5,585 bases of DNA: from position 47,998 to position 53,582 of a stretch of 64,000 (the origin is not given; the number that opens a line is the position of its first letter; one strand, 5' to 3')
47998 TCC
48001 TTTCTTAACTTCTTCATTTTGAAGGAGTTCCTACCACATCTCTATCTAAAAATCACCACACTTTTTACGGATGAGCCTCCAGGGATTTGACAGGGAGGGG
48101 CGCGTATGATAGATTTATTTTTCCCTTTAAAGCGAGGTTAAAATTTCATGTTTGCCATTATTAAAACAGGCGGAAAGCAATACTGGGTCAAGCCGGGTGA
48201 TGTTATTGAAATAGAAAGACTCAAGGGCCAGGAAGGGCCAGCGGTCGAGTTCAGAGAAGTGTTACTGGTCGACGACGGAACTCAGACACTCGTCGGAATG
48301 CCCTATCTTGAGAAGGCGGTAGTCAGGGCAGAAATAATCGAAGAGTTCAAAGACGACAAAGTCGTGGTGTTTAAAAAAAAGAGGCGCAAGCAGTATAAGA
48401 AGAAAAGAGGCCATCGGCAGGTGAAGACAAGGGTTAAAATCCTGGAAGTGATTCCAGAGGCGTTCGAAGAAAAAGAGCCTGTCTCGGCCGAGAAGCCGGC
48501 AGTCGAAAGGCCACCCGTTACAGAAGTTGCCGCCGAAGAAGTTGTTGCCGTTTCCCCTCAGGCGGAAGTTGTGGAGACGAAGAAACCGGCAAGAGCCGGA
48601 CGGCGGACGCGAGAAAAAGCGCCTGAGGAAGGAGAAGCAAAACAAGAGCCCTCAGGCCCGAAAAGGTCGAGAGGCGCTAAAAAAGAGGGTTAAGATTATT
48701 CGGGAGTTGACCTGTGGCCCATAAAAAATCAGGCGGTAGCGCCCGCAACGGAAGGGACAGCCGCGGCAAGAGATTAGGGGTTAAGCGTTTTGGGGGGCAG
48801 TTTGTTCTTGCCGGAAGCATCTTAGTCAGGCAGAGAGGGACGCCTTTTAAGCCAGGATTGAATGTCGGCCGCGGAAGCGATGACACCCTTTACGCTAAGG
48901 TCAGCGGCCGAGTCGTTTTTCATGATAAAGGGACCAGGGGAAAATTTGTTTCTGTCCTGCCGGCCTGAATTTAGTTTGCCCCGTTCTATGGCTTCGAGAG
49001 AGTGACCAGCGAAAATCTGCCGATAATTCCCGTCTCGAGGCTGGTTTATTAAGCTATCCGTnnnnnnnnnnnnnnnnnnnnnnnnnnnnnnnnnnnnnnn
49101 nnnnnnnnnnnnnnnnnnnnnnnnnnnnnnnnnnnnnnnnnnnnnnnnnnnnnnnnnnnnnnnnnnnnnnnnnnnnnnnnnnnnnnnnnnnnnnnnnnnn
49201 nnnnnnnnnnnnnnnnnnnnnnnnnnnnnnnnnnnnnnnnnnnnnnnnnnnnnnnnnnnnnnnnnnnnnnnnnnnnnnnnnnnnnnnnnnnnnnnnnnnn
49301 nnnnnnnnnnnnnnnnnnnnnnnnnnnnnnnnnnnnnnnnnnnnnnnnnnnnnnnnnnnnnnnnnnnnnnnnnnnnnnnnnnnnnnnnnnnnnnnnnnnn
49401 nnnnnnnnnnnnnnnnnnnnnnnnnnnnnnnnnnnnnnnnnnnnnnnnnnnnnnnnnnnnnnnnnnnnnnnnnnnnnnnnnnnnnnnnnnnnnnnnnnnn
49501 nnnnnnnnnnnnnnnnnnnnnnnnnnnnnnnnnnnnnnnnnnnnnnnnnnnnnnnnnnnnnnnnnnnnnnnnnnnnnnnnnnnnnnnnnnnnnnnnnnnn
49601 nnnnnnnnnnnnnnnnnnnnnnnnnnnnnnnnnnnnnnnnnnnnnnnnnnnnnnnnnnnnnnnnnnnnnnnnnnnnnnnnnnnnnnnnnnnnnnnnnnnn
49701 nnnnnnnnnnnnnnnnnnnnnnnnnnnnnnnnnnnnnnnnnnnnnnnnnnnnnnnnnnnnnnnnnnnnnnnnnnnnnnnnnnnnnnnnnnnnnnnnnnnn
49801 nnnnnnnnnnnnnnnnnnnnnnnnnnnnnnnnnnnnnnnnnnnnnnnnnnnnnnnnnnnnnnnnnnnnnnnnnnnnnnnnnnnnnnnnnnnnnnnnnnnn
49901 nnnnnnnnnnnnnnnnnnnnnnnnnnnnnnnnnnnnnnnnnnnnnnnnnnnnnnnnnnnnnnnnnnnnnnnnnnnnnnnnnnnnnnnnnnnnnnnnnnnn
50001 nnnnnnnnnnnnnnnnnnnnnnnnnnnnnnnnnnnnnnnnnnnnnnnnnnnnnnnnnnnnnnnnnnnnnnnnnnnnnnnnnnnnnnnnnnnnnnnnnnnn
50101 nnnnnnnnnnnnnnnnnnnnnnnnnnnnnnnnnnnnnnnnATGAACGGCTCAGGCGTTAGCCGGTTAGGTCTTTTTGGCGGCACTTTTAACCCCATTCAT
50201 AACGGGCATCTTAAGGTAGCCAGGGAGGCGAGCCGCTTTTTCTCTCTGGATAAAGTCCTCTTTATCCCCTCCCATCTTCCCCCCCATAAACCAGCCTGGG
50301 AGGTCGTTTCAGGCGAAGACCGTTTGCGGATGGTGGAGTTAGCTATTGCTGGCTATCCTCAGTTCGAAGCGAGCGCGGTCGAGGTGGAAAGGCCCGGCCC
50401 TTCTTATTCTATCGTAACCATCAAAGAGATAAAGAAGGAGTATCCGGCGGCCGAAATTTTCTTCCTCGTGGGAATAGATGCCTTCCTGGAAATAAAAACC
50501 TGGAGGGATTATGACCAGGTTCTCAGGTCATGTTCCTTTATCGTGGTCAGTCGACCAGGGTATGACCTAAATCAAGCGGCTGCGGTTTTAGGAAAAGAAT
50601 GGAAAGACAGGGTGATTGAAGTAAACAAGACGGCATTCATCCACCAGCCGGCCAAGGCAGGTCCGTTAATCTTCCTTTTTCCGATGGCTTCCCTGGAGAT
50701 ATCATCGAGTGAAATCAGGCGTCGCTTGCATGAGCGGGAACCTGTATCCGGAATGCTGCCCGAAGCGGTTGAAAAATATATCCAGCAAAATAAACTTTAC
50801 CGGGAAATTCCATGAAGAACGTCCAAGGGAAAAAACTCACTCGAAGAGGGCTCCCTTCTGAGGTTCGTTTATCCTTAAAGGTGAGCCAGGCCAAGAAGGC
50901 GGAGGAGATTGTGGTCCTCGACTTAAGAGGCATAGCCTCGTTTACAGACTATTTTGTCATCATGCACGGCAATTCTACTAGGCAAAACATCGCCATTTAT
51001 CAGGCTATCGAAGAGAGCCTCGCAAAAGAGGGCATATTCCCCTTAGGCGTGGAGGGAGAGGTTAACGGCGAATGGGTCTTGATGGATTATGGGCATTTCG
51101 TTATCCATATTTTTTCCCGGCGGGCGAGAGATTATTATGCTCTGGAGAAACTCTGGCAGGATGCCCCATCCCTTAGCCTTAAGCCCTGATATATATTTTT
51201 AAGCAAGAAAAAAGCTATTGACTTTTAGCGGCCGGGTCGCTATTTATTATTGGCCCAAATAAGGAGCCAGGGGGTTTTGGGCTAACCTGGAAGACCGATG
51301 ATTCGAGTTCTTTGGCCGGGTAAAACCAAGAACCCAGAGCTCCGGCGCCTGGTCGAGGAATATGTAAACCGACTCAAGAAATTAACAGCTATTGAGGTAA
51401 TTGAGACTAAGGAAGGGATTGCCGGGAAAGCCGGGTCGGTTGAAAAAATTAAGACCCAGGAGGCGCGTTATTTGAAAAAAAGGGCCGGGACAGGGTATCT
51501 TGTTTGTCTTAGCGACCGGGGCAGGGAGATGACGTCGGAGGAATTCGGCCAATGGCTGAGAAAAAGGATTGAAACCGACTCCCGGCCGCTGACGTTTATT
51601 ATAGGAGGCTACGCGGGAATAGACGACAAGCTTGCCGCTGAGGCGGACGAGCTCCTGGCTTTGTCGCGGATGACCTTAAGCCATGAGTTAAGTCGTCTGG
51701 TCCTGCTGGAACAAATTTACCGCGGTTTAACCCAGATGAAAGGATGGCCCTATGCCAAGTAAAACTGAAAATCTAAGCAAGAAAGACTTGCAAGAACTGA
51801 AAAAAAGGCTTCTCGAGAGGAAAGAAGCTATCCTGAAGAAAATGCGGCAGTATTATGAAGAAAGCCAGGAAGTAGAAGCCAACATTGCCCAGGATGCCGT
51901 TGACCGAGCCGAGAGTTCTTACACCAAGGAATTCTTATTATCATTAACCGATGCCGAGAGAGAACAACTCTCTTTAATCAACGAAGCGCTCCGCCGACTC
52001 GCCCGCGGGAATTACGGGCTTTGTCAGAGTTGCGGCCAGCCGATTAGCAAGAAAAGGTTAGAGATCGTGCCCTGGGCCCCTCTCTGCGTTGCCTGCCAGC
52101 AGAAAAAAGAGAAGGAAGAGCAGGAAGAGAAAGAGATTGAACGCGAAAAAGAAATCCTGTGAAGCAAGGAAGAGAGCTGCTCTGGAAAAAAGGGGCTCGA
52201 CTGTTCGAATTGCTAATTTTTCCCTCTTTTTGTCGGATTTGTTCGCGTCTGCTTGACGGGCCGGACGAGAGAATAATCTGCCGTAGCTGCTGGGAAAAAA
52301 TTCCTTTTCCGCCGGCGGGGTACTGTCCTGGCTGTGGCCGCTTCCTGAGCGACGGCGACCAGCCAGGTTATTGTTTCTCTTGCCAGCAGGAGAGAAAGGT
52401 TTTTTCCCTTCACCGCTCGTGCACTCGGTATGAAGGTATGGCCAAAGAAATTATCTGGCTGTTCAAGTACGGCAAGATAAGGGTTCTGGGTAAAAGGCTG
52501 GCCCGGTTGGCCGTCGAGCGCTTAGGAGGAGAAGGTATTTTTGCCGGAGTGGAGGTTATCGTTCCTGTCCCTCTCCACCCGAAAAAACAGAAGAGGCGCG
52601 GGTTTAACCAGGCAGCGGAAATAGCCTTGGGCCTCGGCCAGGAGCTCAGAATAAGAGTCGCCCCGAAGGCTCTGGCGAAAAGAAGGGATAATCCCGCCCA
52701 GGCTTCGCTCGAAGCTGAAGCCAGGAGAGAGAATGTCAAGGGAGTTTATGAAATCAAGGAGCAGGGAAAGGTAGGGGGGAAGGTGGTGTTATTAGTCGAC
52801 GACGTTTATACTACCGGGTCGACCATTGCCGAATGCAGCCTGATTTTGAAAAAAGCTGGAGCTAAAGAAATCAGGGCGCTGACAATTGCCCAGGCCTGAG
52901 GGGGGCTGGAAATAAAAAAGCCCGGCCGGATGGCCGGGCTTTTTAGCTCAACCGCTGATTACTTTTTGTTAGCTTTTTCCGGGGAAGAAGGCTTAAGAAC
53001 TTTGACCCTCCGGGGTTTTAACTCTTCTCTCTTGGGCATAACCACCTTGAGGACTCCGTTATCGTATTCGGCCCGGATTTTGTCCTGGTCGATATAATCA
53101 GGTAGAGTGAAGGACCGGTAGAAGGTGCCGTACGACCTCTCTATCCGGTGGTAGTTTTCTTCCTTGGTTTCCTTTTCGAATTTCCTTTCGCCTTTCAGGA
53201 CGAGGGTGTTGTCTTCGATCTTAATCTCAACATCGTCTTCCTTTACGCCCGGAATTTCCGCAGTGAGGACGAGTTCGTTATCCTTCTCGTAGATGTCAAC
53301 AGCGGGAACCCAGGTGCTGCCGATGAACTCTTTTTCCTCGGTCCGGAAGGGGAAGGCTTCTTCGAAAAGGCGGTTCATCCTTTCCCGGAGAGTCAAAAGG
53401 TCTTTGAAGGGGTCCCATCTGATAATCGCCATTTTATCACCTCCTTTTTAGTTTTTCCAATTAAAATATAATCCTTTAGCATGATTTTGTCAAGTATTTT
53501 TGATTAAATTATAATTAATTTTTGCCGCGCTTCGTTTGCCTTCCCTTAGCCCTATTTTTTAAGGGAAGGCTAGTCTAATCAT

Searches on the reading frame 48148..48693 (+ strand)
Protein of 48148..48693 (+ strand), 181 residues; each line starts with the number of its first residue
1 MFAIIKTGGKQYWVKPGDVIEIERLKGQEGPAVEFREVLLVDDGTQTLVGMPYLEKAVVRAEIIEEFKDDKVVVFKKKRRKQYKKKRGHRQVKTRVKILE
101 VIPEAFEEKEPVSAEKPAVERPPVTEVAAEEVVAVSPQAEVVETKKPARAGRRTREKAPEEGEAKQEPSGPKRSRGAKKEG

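Call 40: search_protein_families(library=pfam, proteins=[window:48148-48693:+], max_evalue=0.00001)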
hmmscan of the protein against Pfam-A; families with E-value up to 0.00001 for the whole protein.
window:48148-48693:+ (181 aa): 1 family
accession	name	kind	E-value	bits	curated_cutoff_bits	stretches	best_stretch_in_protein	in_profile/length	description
PF00829.26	Ribosomal_L21p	-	1.8e-36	124.8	27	1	1-100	1-98/99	Ribosomal prokaryotic L21 protein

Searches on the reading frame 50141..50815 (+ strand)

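Call 40: search_protein_families(library=pfam, proteins=[window:50141-50815:+], max_evalue=0.00001)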
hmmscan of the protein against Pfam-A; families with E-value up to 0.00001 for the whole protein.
window:50141-50815:+ (224 aa): 1 family
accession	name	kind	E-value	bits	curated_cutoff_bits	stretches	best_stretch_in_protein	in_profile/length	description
PF01467.32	CTP_transf_like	-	4.3e-26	92.1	21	1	11-195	1-133/133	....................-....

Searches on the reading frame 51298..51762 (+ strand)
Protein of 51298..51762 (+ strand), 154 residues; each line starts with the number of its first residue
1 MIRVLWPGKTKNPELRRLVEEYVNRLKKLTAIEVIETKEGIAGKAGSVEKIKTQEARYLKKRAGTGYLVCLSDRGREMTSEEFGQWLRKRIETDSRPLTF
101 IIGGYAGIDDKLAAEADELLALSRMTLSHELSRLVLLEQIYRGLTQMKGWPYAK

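Call 40: search_protein_families(library=pfam, proteins=[window:51298-51762:+], max_evalue=0.00001)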
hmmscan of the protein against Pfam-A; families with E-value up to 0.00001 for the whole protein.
window:51298-51762:+ (154 aa): 1 family
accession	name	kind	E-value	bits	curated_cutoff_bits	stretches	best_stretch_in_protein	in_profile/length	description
PF02590.22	SPOUT_MTase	-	8.1e-38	130.3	27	1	2-152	3-153/154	Predicted SPOUT methyltransferase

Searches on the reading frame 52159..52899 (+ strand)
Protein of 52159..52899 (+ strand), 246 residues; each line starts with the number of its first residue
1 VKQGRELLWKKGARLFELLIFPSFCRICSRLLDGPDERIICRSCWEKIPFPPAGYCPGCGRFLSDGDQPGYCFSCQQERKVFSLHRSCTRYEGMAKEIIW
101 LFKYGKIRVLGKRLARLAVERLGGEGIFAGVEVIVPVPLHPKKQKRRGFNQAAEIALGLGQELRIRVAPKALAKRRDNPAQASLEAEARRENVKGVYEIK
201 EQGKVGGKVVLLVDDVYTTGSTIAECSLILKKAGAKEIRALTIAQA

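Call 41: search_protein_families(library=pfam, proteins=[window:52159-52899:+], max_evalue=0.00001)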
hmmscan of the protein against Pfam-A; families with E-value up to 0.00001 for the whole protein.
window:52159-52899:+ (246 aa): 2 families
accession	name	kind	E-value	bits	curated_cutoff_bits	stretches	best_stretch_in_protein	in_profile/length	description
PF18912.6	DZR_2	-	4.1e-08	33.4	27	1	19-76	4-56/56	Double zinc ribbon domain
PF00156.33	Pribosyltran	-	2.8e-07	30.4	26.3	1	189-244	79-124/158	Phosphoribosyl transferase domain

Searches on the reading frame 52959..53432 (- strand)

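Call 41: search_protein_families(library=pfam, proteins=[window:52959-53432:-], max_evalue=0.00001)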
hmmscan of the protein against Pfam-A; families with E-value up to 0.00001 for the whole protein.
window:52959-53432:- (157 aa): 2 families
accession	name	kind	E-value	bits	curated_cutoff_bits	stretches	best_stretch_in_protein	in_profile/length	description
PF00011.27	HSP20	-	4.8e-27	94.5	20.8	1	46-145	1-101/102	Hsp20/alpha crystallin family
PF17886.7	ArsA_HSP20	-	2.6e-08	33.7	22.5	1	51-132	1-63/63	HSP20-like domain found in ArsA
